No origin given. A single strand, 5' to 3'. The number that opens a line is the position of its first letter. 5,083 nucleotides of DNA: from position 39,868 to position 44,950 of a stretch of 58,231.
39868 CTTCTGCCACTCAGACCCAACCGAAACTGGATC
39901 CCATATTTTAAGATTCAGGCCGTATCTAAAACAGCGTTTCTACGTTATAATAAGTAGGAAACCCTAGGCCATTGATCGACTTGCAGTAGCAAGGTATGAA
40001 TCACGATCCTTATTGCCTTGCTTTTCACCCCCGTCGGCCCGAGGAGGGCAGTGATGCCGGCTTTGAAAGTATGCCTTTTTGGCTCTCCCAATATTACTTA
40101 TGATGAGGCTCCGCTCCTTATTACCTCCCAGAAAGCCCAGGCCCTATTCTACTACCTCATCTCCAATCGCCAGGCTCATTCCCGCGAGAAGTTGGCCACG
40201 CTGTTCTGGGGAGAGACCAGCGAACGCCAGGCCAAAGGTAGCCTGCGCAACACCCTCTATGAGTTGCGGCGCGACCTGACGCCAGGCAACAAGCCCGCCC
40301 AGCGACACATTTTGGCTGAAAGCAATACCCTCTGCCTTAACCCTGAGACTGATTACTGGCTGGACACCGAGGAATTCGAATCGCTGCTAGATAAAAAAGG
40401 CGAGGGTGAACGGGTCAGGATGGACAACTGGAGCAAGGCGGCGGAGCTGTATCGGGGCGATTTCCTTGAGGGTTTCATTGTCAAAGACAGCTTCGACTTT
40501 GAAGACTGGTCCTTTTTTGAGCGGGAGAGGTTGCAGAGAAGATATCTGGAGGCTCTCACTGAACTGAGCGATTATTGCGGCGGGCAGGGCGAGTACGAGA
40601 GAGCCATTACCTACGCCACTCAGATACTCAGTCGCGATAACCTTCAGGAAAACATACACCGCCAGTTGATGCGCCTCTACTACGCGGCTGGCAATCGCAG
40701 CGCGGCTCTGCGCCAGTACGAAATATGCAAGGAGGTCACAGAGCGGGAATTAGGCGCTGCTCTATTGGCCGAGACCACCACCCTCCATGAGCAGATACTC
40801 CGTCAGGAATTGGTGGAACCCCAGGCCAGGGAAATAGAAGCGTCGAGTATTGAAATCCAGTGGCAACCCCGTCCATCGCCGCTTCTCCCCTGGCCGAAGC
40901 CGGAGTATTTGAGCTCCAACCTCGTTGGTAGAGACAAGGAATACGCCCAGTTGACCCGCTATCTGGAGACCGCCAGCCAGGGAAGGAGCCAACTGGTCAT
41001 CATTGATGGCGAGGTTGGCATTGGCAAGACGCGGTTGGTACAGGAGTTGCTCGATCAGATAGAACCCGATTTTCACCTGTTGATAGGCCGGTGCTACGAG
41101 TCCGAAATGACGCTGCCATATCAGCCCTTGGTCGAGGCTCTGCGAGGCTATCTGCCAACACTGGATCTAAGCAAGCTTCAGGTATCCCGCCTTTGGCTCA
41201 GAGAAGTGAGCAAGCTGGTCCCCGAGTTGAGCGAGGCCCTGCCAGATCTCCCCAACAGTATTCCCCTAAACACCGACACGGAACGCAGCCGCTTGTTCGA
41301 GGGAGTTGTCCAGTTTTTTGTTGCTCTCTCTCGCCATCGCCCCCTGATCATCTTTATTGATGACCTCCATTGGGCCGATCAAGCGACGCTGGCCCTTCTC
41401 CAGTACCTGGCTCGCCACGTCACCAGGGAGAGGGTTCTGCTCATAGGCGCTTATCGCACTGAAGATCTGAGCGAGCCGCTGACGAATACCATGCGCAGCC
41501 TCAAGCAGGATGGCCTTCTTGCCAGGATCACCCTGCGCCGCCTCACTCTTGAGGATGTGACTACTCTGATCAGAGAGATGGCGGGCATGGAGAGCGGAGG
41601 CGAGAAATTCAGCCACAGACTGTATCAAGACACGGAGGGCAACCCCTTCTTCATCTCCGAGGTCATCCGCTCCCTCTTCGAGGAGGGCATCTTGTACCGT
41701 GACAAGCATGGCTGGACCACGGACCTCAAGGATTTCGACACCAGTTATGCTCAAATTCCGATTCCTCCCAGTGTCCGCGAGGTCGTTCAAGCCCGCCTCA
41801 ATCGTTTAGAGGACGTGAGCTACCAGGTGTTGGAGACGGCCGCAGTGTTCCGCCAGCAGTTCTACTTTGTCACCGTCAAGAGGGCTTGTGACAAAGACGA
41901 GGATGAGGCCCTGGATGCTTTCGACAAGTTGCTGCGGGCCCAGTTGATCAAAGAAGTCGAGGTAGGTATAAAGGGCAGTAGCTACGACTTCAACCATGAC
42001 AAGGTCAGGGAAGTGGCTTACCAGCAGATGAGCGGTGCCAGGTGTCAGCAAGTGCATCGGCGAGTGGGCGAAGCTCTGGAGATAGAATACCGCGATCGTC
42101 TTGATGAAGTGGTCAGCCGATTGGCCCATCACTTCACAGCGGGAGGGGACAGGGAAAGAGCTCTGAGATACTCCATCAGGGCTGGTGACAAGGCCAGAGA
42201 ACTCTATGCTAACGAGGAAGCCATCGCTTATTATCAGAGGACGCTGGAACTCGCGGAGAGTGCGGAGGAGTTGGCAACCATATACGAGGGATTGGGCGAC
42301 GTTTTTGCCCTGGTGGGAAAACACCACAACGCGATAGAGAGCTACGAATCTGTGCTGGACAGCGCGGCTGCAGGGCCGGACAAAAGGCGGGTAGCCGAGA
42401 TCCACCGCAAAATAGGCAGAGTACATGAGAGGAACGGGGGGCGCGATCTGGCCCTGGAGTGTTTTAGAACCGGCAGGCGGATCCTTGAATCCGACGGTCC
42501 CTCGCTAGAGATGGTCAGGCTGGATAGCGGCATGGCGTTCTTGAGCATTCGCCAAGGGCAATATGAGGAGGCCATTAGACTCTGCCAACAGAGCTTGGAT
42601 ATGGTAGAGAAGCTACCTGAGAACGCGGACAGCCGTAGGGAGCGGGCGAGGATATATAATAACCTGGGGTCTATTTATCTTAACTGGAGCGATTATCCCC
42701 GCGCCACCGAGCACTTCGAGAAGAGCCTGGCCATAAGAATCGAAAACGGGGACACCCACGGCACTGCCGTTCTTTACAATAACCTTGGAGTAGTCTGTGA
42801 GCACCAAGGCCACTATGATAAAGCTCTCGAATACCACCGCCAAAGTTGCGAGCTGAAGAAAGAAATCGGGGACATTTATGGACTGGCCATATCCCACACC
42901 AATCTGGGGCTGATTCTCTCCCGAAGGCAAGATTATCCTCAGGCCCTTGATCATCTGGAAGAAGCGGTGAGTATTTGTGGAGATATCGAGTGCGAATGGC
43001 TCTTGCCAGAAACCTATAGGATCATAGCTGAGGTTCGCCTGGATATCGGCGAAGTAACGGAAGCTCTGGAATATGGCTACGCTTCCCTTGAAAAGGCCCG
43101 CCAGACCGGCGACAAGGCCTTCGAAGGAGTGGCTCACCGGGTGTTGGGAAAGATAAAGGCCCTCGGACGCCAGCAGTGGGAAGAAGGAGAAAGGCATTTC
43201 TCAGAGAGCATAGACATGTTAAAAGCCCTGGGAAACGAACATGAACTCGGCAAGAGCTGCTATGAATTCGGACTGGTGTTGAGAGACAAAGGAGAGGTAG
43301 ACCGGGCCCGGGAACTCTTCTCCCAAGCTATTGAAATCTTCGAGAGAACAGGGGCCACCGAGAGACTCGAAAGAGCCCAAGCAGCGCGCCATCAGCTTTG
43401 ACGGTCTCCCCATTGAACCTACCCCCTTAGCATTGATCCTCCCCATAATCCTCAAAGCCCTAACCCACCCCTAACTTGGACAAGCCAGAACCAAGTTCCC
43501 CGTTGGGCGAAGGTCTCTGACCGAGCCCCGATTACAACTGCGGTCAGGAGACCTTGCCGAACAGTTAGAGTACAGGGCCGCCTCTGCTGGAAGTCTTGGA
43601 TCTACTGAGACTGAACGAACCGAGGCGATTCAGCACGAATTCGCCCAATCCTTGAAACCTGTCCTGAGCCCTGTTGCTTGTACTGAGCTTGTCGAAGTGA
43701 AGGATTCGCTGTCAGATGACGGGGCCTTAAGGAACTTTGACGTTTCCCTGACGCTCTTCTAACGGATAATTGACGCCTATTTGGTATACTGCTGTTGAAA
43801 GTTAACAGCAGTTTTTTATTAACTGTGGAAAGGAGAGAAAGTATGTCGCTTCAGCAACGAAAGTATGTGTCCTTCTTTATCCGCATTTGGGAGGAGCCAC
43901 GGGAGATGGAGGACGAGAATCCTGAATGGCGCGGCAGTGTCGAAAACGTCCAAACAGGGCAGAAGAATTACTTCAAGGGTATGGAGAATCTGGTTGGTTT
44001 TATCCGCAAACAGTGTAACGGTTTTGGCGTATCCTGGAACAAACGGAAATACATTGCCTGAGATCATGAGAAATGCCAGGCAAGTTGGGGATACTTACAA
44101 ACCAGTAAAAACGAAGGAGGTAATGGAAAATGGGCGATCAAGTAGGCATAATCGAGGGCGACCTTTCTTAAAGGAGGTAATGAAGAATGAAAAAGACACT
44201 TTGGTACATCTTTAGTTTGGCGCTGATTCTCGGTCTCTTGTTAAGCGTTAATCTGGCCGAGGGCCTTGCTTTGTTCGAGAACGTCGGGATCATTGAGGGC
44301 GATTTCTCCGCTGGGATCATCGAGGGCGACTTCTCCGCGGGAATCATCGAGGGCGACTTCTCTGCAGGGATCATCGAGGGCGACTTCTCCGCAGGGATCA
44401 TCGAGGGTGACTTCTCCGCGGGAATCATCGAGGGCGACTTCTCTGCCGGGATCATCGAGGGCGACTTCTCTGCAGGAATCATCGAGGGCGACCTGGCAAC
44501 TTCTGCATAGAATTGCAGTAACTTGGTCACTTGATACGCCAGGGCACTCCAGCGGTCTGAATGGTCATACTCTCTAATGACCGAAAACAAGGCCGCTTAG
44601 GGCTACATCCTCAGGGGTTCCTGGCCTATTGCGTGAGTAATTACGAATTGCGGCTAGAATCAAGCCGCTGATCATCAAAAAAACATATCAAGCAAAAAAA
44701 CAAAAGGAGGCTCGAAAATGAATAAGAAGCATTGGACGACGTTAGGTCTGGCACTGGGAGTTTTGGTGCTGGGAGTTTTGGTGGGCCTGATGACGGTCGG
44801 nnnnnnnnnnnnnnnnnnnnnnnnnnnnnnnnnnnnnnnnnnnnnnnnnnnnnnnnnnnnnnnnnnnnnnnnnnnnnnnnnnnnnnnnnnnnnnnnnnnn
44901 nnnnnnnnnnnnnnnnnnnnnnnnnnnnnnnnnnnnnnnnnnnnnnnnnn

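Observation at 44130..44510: Micro-ORF plus eight tandem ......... units with exclusively synonymous variation: a repeat peptide under strong purifying selection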

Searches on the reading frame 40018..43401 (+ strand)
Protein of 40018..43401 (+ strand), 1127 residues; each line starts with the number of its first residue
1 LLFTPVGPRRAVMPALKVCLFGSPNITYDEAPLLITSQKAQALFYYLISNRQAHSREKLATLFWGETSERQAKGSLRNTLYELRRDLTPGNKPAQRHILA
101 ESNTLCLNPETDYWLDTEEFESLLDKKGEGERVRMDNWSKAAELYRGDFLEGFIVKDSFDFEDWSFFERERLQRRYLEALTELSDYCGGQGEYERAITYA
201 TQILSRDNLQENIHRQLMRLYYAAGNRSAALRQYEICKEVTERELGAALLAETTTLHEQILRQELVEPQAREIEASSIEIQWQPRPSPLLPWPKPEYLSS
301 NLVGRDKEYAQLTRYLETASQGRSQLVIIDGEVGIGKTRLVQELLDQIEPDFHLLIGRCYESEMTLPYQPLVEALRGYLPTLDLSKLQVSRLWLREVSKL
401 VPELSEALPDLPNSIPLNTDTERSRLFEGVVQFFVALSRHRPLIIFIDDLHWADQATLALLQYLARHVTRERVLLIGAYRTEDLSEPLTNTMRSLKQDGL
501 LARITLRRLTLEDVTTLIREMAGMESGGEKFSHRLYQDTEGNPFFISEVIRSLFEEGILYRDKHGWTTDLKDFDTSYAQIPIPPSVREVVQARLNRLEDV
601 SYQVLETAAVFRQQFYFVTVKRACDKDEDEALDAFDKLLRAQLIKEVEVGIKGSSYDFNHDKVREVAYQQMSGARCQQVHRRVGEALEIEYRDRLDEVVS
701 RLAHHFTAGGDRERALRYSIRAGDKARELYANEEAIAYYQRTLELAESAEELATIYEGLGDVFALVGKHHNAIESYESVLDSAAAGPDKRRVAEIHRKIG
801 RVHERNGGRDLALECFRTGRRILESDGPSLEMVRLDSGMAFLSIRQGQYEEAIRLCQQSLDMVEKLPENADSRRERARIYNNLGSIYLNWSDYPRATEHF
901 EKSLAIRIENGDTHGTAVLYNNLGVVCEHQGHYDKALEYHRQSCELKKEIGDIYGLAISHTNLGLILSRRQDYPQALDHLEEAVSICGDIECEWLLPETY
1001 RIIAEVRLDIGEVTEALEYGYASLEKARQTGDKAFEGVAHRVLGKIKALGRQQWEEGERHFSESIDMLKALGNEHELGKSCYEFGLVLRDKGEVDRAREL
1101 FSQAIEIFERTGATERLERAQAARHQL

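Call 7: search_protein_families(library=pfam, proteins=[window:40018-43401:+], max_evalue=0.01)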
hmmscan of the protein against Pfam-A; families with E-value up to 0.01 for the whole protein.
window:40018-43401:+ (1127 aa): 22 families
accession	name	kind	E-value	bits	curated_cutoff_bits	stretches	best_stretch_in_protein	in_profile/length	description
PF13424.12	TPR_12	-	1e-49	167.1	30.1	7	876-949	2-77/77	Tetratricopeptide repeat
PF00515.34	TPR_1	-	1.3e-32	110.7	27.8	3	917-947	1-31/34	Tetratricopeptide repeat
PF13191.12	AAA_16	-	1.6e-32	113.8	32.6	1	302-476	2-167/167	AAA ATPase domain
PF07719.23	TPR_2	-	2e-29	99.7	27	2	919-946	3-30/34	Tetratricopeptide repeat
PF13374.12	TPR_10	-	7.4e-22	77.1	27.5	3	916-949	1-34/42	Tetratricopeptide repeat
PF13176.12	TPR_7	-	5.5e-21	73.2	27.9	1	920-952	2-34/36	Tetratricopeptide repeat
PF03704.23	BTAD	-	6.3e-21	75.7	22.1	1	134-261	25-146/146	Bacterial transcriptional activator domain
PF13181.12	TPR_8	-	1.7e-20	71.8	25.7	0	877-906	1-30/34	Tetratricopeptide repeat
PF17874.7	TPR_MalT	-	1.7e-15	57.6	45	1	840-1019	8-183/336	MalT-like TPR region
PF14938.12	SNAP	-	6.3e-11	42.7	25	0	868-982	66-180/282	Soluble NSF attachment protein, SNAP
PF13428.12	TPR_14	-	3.8e-10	39.9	23.5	0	178-219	2-43/44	Tetratricopeptide repeat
PF13432.12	TPR_16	-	1.9e-09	38.2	32.7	0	845-884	9-45/65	Tetratricopeptide repeat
PF13431.12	TPR_17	-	1e-08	35.2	24.4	0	918-938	14-34/34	Tetratricopeptide repeat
PF14559.12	TPR_19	-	2e-08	34.9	25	1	190-232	4-46/68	Tetratricopeptide repeat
PF10602.15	RPN7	-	2.7e-08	34.1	29.6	0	740-783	20-66/174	26S proteasome subunit RPN7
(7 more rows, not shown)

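Call 10: search_protein_families(library=ncbifam, proteins=[window:40018-43401:+], max_evalue=0.01)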
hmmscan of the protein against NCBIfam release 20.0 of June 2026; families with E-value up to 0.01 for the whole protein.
window:40018-43401:+ (1127 aa): 23 families
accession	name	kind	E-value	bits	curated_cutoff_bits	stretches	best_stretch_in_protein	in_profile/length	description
TIGR03903.1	TOMM_kin_cyc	equivalog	2.4e-53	181.4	705.75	1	301-751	482-926/1267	TOMM system kinase/cyclase fusion protein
NF053617.1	SARPRegAfsRStmc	equivalog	1.6e-27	95.9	1430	3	863-1045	762-944/986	SARP-family global regulator AfsR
NF041717.1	HaaA_phane_TPR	equivalog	3.9e-21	74.9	1125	2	848-1045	647-840/882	cyclophane-containing RiPP biosynthesis TPR protein HaaT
NF040959.1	MamA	equivalog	5.4e-18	65.2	200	1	791-984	35-200/204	magnetosome protein MamA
NF040586.1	FxSxx_TPR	equivalog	1.4e-17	63.5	300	1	806-1110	402-714/830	FxSxx-COOH system tetratricopeptide repeat protein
NF053520.1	HK_Porph_FimS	equivalog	2.1e-17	62.6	600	2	832-990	83-237/618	sensor histidine kinase FimS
NF002725.1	PRK02603.1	equivalog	5.1e-15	55.9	143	1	723-816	42-136/173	photosystem I assembly protein Ycf3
NF052312.1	T9SS_PorW_SprE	equivalog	1.7e-11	43.6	250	1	732-906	195-357/716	type IX secretion system periplasmic lipoprotein PorW/SprE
TIGR02521.1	type_IV_pilW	equivalog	4.7e-11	42.7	154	1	833-988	33-166/234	type IV pilus biogenesis/stability protein PilW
TIGR02917.1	PEP_TPR_lipo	equivalog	5.2e-10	37.8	312.2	0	871-907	459-495/899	XrtA/PEP-CTERM system TPR-repeat protein PrsT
NF033758.1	gliding_GltE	equivalog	2.4e-07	30.1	225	1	883-979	262-347/411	adventurous gliding motility TPR repeat lipoprotein GltE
NF033762.1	social_mot_Tgl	equivalog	4.5e-07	29.5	225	1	847-990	45-169/252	social motility TPR repeat lipoprotein Tgl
NF047507.1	TPR_BatC_Lepto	exception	4.3e-06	26.3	175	1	845-907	70-126/214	TPR repeat-containing protein BatC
NF053720.1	NsdA_fam_reg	subfamily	1.6e-05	24.6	75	0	892-985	216-309/432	NsdA family TPR-like regulatory protein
TIGR02928.1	TIGR02928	subfamily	3e-05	23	181.3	1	294-350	9-66/366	orc1/cdc6 family replication initiation protein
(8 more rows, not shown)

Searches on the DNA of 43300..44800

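Call 39: search_rna_families(source=window, start=43300, end=44800, threshold=evalue, max_evalue=1)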
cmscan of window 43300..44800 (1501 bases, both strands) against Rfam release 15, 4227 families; matches with E-value up to 1: 1.
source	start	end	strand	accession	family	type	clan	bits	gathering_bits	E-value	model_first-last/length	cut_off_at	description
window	43790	43928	+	RF00487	IRES_Cx43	Cis-reg; IRES;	-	22.3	70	0.013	1-204/204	no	Connexin-43 internal ribosome entry site (IRES)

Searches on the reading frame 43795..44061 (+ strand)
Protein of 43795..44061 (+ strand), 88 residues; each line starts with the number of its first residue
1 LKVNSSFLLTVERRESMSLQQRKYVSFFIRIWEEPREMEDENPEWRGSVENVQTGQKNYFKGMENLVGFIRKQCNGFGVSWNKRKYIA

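Call 7: search_protein_families(library=pfam, proteins=[window:43795-44061:+], max_evalue=0.01)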
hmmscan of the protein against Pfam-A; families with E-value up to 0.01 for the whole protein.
window:43795-44061:+ (88 aa): 0 families

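Call 10: search_protein_families(library=ncbifam, proteins=[window:43795-44061:+], max_evalue=0.01)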
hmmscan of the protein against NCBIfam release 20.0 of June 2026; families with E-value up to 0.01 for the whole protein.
window:43795-44061:+ (88 aa): 0 families

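Call 30: find_related_loci(query=A2, collection=genome_contigs, flank=10000)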
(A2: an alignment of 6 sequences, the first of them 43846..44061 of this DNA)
Query A2 (71 aa) in genome_contigs; peptide patterns used: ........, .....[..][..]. (x = any residue, [..] = any of these).
158 stretches matched a pattern; 11 encode a relative of the query (tblastn E <= 1e-3); 11 distinct loci.
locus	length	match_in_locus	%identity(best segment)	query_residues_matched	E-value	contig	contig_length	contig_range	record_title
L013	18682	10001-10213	99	1-71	3e-45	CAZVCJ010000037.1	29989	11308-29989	MAG TPA_asm: uncultured Anaerolineae bacterium isolate SRP178699_co1_610 genome assembly, contig: NODE_1650_length_29989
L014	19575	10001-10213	97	1-71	1e-44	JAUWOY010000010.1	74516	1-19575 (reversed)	MAG: Chloroflexota bacterium isolate CSMAG_2462 CSMAG_2462_k141_566046_length_74516_cov_18.9947, whole genome shotgun se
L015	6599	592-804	97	1-71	1e-44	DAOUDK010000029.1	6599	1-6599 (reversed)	MAG TPA_asm: Anaerolineae bacterium isolate M42_99 k117_321715, whole genome shotgun sequence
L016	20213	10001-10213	96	1-71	3e-44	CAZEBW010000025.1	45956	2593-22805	MAG TPA_asm: uncultured Anaerolineae bacterium isolate binchicken_co17_112 genome assembly, contig: NODE_2395_length_459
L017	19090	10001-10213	96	1-71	9e-44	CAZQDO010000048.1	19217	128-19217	MAG TPA_asm: uncultured Anaerolineae bacterium isolate binchicken_co338_52 genome assembly, contig: NODE_600_length_1921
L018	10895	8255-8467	93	1-71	2e-43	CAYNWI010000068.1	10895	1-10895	MAG TPA_asm: uncultured Anaerolineae bacterium isolate binchicken_co196_404 genome assembly, contig: NODE_7916_length_10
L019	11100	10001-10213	94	1-71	3e-43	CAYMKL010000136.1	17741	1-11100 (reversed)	MAG TPA_asm: uncultured Anaerolineae bacterium isolate SRP167671_co1_184 genome assembly, contig: NODE_3688_length_17741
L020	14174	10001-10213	94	1-71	6e-43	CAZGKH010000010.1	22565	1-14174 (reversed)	MAG TPA_asm: uncultured Anaerolineae bacterium isolate binchicken_co275_239 genome assembly, contig: NODE_2852_length_22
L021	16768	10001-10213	93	1-71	3e-43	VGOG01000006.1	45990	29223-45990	MAG: Chloroflexi bacterium isolate K_DeepCast_250m_m2_317 K_DeepCast_250m_m2_317_Ga0194125_10001091, whole genome shotgu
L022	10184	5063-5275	87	1-71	7e-42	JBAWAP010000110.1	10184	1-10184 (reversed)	MAG: Anaerolineae bacterium isolate MFD04381_ilm_asm_bin11 k127_119511, whole genome shotgun sequence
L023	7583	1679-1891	86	1-71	4e-40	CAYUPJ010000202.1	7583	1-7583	MAG TPA_asm: uncultured Anaerolineae bacterium isolate binchicken_co91_444 genome assembly, contig: NODE_13264_length_75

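Call 46: find_homologous_proteins(query=A2, max_evalue=0.001)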
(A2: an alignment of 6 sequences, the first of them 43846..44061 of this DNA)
Query A2 (6 sequences) (71 aa, profile of the alignment): 9 proteins with E <= 0.001 among 106 candidates.
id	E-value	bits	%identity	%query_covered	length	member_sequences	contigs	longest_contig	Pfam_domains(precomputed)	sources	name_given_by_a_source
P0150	1.5e-46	174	94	100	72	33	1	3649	-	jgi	jgi:hypothetical protein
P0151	9.1e-46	171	94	100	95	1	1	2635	-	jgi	jgi:hypothetical protein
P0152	1.1e-44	168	83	100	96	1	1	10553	-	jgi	-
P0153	1.1e-44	168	86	100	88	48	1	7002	-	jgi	jgi:hypothetical protein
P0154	1.1e-43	165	89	100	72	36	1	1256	-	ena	-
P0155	7.2e-28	114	65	97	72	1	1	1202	-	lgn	-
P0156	1.1e-18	85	55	97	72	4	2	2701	-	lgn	-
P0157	2.8e-14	70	81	52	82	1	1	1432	-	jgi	-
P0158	2.3e-9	55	37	94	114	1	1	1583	-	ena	-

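Call 48: find_encoding_contigs(protein=P0156, flank=5000, max_places=2)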
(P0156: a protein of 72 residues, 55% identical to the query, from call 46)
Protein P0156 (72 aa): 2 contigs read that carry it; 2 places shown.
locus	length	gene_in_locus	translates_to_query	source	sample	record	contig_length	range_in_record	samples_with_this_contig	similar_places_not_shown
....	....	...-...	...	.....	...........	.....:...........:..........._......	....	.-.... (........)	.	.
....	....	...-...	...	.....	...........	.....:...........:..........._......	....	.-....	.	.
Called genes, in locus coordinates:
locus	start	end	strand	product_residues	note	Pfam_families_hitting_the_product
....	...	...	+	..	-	-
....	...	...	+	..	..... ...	-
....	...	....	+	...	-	-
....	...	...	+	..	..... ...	-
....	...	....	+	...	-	-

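Call 49: find_encoding_contigs(protein=P0158, flank=5000, max_places=2)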
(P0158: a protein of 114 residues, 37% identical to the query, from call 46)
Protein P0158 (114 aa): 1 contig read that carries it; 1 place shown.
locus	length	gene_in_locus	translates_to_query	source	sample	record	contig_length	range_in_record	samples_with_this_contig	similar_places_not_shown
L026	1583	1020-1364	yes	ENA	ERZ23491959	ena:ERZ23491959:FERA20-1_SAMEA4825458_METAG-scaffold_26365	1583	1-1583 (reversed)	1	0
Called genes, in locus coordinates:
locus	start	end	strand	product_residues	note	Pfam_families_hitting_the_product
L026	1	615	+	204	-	?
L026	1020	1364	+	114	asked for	-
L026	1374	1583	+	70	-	?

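Call 53: search_protein_families(library=pfam, proteins=[window:43846-44061:+], max_evalue=10)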
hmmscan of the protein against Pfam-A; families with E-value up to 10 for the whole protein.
window:43846-44061:+ (71 aa): 0 families

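Call 55: search_protein_families(library=ncbifam, proteins=[window:43846-44061:+], max_evalue=10)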
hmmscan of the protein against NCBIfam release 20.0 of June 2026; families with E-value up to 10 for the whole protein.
window:43846-44061:+ (71 aa): 0 families
